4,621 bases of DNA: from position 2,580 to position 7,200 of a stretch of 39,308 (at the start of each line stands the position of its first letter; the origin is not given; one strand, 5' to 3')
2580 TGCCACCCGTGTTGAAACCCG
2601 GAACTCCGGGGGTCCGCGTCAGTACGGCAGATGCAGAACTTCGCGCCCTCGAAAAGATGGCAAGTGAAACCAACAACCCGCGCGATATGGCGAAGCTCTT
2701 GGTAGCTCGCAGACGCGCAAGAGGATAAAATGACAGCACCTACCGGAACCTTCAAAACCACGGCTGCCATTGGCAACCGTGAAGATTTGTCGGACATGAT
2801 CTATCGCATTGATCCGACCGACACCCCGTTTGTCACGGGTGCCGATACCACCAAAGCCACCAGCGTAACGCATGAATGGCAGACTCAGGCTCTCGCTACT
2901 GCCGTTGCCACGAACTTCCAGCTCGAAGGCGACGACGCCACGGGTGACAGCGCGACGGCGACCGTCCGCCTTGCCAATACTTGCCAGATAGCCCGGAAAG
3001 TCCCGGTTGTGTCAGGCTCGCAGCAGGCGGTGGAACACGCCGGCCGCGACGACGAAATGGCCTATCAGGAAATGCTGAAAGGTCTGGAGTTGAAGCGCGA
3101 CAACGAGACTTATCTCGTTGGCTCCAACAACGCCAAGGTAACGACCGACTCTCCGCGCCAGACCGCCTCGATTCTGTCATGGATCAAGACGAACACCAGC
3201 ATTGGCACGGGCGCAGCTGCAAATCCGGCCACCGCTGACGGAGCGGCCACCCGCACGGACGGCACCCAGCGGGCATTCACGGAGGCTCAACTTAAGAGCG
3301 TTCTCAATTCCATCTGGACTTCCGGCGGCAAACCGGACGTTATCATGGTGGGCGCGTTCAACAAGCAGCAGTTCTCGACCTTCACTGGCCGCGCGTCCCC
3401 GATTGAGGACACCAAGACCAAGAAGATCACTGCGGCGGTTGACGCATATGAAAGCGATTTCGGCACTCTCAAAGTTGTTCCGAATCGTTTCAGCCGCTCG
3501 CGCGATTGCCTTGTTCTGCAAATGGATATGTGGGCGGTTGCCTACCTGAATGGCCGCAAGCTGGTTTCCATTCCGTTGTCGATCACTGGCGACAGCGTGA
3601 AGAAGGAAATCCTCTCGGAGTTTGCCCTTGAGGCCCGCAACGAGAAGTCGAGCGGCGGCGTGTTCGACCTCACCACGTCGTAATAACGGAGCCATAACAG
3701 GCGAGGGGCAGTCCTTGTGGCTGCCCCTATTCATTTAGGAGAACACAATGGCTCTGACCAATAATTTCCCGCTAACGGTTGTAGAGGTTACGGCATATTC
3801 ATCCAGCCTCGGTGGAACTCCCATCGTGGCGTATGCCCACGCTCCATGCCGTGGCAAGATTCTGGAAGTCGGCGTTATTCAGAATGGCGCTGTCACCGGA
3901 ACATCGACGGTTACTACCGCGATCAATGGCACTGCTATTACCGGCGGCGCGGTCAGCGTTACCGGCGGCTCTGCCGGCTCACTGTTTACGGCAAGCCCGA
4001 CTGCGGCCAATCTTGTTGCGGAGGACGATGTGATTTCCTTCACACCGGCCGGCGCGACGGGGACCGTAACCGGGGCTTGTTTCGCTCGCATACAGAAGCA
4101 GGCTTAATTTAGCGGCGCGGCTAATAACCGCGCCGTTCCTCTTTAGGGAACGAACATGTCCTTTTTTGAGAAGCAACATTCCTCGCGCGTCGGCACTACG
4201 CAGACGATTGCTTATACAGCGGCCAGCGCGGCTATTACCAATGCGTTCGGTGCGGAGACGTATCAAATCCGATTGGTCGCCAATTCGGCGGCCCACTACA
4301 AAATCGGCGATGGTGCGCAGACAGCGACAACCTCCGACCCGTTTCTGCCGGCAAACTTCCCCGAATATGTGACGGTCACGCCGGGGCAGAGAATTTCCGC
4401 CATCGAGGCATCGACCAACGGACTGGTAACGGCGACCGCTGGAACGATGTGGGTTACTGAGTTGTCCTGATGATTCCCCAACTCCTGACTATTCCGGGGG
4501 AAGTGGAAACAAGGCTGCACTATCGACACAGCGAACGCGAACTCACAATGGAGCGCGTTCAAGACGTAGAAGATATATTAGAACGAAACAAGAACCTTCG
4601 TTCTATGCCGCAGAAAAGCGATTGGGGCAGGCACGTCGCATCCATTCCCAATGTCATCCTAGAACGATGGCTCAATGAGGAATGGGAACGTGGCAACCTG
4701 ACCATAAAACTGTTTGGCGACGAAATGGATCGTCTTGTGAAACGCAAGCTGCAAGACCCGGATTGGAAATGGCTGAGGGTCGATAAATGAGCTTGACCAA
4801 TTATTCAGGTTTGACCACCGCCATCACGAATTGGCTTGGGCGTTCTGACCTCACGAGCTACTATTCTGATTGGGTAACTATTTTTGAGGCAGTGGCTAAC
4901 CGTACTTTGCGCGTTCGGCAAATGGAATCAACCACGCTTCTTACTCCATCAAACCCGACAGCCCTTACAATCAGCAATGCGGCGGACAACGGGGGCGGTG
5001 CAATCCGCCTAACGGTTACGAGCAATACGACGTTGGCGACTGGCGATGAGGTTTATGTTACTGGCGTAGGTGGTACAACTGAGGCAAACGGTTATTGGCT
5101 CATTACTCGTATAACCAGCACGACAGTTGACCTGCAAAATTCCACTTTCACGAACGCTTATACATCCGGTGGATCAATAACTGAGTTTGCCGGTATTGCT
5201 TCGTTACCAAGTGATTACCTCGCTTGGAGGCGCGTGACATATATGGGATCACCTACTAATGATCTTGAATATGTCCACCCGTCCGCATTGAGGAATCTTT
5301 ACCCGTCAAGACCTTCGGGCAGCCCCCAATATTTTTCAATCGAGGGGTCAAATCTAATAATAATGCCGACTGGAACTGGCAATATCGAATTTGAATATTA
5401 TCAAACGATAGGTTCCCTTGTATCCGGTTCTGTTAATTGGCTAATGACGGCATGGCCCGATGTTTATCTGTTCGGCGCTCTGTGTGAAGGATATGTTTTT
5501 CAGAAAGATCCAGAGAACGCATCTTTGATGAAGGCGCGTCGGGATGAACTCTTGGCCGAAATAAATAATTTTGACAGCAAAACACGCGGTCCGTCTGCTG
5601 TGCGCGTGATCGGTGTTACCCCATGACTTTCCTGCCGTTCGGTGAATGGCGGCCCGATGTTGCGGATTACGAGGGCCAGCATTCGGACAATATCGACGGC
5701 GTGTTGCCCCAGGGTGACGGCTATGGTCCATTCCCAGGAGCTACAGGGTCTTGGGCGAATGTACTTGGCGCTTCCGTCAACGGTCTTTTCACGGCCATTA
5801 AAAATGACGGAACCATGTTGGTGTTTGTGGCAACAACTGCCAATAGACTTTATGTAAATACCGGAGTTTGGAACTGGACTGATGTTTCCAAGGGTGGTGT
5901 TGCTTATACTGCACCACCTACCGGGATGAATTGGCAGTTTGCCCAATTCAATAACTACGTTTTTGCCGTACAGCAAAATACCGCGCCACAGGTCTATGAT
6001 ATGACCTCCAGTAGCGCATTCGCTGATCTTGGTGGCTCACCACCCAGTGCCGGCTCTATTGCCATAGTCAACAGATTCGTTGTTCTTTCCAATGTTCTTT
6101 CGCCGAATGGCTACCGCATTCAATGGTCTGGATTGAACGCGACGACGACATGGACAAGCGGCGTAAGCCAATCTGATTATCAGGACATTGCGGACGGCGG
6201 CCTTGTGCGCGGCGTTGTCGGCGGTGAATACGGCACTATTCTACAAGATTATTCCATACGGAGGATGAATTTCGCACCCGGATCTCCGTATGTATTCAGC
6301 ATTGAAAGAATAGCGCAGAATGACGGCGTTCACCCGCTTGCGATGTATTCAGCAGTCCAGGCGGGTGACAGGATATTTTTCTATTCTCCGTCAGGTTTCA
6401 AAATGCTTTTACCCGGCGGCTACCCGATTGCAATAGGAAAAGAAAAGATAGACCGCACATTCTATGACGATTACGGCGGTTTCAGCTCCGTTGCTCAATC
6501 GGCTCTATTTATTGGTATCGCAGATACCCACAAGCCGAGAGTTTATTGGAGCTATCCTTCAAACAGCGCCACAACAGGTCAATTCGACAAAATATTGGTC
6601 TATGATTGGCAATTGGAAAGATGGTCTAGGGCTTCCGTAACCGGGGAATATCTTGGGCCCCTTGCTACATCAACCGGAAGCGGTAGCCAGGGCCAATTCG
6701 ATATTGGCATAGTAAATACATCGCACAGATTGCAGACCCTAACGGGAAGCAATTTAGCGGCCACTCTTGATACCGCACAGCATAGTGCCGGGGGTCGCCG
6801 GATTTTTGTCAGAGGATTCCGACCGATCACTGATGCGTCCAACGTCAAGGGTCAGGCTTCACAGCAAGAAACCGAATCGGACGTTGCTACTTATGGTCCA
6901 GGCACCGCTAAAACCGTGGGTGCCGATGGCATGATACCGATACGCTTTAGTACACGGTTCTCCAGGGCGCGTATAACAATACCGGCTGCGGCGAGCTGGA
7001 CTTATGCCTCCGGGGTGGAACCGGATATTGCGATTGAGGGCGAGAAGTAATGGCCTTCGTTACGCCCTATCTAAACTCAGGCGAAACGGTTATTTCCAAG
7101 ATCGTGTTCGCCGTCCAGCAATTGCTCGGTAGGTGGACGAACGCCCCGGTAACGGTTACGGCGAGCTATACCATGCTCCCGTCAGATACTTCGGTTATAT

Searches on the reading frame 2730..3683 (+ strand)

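Call 14: search_protein_families(library=phrogs, proteins=[window:2730-3683:+], max_evalue=0.001)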
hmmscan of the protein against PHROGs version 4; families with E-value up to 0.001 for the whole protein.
window:2730-3683:+ (317 aa): 1 family
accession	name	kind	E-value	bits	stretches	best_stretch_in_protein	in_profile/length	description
phrog_1328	-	head and packaging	3.7e-90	304.8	1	2-316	4-308/583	major head protein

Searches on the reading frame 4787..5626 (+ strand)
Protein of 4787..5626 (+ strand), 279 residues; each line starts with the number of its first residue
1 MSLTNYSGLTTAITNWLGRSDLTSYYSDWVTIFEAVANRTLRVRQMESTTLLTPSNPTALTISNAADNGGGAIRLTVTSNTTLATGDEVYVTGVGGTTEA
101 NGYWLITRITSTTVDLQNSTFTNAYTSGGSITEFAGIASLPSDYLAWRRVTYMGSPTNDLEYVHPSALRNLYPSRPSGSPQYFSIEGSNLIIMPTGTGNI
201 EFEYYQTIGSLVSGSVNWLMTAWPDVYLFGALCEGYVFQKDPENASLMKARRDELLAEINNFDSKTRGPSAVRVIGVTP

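Call 14: search_protein_families(library=phrogs, proteins=[window:4787-5626:+], max_evalue=0.001)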
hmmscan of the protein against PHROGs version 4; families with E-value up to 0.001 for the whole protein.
window:4787-5626:+ (279 aa): 1 family
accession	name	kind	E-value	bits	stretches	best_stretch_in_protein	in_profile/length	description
phrog_2941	-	head and packaging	3.9e-33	115.8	2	131-267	55-195/208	virion structural protein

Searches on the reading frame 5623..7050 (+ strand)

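Call 14: search_protein_families(library=phrogs, proteins=[window:5623-7050:+], max_evalue=0.001)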
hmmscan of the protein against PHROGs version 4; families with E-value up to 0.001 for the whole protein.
window:5623-7050:+ (475 aa): 1 family
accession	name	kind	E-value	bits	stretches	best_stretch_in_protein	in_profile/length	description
phrog_3287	-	head and packaging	7.9e-51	174.5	1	1-474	15-523/524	virion structural protein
